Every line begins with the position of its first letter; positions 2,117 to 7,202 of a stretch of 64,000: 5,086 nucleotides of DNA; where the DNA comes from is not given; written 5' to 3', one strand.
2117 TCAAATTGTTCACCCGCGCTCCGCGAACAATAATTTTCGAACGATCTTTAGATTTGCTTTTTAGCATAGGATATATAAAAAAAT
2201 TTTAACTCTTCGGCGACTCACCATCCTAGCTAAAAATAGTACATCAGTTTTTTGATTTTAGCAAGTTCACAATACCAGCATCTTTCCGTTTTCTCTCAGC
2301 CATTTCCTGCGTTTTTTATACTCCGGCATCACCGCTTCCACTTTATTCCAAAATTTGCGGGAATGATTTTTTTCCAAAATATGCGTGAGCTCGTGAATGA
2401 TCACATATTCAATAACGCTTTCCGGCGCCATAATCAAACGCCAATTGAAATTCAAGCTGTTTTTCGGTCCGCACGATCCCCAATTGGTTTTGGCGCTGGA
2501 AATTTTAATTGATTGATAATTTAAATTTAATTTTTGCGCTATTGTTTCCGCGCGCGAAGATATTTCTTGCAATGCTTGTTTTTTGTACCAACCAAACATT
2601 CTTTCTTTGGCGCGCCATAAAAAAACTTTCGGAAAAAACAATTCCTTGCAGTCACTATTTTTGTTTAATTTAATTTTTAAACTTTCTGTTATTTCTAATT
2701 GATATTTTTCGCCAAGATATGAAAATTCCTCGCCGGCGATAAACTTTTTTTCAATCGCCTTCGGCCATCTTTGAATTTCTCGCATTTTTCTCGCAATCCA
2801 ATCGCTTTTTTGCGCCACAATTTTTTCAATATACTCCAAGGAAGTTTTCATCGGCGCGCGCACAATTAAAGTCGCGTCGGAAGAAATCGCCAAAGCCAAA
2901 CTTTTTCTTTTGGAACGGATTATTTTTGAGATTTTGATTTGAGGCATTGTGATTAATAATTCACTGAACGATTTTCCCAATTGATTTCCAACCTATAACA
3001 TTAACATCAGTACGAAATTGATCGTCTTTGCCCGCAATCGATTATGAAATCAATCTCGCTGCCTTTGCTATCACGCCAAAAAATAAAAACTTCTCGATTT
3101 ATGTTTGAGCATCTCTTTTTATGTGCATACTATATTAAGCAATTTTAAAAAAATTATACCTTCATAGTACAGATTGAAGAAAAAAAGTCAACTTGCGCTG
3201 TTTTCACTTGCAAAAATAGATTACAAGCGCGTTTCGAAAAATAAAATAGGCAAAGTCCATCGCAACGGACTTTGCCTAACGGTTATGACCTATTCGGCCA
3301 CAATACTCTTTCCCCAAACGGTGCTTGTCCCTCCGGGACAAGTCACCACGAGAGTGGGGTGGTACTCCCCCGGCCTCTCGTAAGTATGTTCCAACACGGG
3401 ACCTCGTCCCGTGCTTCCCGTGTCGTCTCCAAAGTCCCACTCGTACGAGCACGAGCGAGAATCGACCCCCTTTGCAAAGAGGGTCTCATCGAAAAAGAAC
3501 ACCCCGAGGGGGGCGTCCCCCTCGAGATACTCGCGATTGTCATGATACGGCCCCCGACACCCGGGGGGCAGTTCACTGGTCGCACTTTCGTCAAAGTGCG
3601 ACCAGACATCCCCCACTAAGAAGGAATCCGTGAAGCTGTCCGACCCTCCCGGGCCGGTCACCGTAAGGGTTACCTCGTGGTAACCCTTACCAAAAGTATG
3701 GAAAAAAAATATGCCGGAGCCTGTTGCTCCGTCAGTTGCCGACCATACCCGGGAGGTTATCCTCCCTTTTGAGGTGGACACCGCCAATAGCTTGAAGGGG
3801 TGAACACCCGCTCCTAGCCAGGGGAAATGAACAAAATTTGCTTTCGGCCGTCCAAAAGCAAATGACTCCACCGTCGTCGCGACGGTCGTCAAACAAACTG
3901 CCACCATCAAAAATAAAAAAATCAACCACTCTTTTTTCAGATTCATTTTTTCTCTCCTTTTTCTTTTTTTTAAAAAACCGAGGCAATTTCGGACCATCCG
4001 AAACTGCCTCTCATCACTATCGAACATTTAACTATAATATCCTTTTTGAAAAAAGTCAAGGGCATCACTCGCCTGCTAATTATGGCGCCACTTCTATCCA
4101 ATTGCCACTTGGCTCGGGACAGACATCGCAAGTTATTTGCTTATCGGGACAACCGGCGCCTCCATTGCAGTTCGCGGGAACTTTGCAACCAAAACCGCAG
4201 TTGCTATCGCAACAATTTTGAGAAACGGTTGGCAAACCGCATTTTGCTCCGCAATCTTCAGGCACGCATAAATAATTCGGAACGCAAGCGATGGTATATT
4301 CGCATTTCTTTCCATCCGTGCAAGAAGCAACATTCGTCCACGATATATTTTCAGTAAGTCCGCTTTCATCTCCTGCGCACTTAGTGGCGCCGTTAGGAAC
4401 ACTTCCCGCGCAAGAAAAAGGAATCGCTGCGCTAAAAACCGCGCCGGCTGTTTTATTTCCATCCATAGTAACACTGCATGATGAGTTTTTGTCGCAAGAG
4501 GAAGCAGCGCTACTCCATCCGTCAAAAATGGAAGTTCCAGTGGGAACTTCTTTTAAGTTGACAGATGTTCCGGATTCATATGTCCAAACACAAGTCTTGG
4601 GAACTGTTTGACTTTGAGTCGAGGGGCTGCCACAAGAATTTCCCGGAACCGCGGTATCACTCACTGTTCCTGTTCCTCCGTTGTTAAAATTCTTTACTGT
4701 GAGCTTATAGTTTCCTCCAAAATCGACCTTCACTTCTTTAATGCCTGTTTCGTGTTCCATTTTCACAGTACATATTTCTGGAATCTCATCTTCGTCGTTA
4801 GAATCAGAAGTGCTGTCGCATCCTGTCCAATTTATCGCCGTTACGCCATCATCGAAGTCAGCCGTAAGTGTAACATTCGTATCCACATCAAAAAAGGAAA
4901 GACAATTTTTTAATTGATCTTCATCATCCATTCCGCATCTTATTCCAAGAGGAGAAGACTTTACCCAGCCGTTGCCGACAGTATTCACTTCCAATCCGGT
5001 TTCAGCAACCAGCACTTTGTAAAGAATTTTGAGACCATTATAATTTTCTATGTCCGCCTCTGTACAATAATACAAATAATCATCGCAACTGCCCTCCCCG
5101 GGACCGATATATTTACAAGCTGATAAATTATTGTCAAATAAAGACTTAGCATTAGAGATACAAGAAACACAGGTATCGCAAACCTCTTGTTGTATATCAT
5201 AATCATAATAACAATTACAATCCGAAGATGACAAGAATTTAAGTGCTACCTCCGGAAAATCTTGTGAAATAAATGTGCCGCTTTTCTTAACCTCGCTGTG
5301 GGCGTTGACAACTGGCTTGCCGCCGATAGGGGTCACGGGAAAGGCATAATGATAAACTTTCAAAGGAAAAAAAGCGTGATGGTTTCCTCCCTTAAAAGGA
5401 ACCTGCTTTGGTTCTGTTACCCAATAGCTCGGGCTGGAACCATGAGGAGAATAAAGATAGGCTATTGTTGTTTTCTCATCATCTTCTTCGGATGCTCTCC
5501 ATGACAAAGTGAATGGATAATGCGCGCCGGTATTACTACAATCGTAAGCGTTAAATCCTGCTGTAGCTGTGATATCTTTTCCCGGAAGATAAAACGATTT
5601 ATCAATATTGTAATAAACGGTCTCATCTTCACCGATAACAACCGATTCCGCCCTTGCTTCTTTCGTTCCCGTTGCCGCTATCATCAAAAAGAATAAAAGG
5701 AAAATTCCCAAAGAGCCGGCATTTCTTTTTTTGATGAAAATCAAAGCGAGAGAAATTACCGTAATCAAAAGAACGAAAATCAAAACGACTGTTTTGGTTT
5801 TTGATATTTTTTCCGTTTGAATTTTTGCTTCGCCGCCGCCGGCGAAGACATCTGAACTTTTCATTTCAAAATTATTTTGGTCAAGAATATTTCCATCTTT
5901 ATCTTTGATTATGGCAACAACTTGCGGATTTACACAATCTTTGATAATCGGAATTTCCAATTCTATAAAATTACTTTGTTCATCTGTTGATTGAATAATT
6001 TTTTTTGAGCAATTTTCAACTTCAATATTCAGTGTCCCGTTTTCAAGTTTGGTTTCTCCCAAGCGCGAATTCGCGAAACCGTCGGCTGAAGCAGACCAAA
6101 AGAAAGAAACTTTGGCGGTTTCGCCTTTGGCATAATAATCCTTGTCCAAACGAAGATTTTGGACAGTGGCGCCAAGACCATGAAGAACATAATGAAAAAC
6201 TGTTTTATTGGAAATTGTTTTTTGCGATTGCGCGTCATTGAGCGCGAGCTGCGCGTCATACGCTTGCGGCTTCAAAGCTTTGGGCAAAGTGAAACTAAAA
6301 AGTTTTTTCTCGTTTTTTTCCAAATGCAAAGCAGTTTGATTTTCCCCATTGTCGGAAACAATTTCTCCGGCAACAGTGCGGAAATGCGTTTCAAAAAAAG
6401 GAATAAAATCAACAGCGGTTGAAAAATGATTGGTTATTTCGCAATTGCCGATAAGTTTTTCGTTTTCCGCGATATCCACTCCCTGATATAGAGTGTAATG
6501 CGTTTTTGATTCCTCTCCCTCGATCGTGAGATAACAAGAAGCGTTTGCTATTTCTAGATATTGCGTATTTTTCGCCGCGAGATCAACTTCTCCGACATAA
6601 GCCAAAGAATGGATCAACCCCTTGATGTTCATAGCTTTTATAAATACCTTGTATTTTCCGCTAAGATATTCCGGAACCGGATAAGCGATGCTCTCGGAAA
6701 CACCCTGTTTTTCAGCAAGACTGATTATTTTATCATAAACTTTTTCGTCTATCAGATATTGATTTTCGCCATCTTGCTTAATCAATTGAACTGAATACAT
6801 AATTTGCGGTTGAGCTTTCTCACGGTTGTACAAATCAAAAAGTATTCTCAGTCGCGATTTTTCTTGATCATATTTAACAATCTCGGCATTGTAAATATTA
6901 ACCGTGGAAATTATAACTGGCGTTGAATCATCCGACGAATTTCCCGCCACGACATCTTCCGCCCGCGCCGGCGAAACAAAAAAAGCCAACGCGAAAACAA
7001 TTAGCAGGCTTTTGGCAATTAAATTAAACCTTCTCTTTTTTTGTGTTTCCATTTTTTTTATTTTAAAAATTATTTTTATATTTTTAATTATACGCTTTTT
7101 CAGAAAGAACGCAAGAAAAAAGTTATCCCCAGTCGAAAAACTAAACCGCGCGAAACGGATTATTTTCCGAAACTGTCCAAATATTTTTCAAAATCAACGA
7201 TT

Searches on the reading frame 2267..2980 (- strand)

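Call 28: search_protein_families(library=pfam, proteins=[window:2267-2980:-], max_evalue=0.00001)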
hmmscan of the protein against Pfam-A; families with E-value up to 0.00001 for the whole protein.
window:2267-2980:- (237 aa): 1 family
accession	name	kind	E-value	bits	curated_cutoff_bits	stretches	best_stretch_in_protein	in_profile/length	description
PF01863.23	YgjP-like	-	2.9e-61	207.5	26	1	26-230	1-206/207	YgjP-like, metallopeptidase domain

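Call 29: search_protein_families(library=padloc, proteins=[window:2267-2980:-], max_evalue=0.00001)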
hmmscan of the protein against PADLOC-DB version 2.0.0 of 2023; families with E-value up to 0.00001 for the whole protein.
window:2267-2980:- (237 aa): 0 families

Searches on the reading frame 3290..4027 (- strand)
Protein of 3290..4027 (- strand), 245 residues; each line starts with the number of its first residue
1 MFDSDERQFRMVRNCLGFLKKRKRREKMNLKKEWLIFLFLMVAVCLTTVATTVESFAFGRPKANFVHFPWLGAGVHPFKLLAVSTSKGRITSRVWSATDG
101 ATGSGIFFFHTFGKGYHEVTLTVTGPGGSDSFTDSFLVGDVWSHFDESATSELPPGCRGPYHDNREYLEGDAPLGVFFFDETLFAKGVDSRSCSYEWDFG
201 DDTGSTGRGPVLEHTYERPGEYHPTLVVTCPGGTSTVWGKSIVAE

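Call 28: search_protein_families(library=pfam, proteins=[window:3290-4027:-], max_evalue=0.00001)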
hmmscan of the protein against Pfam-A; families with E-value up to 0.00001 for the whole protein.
window:3290-4027:- (245 aa): 2 families
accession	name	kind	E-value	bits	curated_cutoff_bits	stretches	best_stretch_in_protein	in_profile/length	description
PF18911.6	PKD_4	-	2.7e-17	63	27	1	189-236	31-76/85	PKD domain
PF00801.26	PKD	-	3.7e-14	52.9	23.5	1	189-236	26-73/80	PKD domain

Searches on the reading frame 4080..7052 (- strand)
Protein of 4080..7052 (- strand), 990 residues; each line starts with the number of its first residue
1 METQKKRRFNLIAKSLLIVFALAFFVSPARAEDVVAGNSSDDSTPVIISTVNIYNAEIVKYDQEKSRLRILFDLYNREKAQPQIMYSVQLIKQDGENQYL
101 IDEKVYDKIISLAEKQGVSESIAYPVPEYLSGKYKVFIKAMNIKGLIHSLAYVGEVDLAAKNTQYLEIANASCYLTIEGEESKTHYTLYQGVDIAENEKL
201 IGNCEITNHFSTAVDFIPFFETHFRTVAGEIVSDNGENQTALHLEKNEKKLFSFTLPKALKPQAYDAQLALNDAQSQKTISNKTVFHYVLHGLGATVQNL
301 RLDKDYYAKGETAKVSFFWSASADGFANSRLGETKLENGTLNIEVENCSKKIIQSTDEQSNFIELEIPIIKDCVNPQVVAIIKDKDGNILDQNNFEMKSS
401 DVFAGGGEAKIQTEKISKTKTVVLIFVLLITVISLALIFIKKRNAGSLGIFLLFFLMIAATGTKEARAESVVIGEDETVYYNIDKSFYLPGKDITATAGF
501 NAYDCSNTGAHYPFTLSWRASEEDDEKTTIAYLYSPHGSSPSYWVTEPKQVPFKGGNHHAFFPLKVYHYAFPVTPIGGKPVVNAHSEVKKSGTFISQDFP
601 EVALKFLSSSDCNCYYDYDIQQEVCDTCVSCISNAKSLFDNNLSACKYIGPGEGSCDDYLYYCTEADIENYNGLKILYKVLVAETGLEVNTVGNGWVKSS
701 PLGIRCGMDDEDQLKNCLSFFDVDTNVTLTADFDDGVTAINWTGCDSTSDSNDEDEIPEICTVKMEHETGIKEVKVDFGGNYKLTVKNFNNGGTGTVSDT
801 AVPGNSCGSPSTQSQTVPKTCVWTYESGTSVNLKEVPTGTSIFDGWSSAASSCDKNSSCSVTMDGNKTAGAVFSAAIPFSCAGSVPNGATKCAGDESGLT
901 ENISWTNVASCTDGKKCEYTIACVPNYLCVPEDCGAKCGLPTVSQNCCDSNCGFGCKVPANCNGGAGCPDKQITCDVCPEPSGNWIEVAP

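Call 28: search_protein_families(library=pfam, proteins=[window:4080-7052:-], max_evalue=0.00001)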
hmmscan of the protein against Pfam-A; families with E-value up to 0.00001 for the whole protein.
window:4080-7052:- (990 aa): 0 families

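Call 38: search_protein_families(library=pfam, proteins=[window:4080-7052:-], max_evalue=0.01)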
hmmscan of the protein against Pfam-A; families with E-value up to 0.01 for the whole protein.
window:4080-7052:- (990 aa): 1 family
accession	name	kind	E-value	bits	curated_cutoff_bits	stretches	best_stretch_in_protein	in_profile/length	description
PF18998.6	Flg_new_2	-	2.4e-05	24.7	23.6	1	823-875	17-71/73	Divergent InlB B-repeat domain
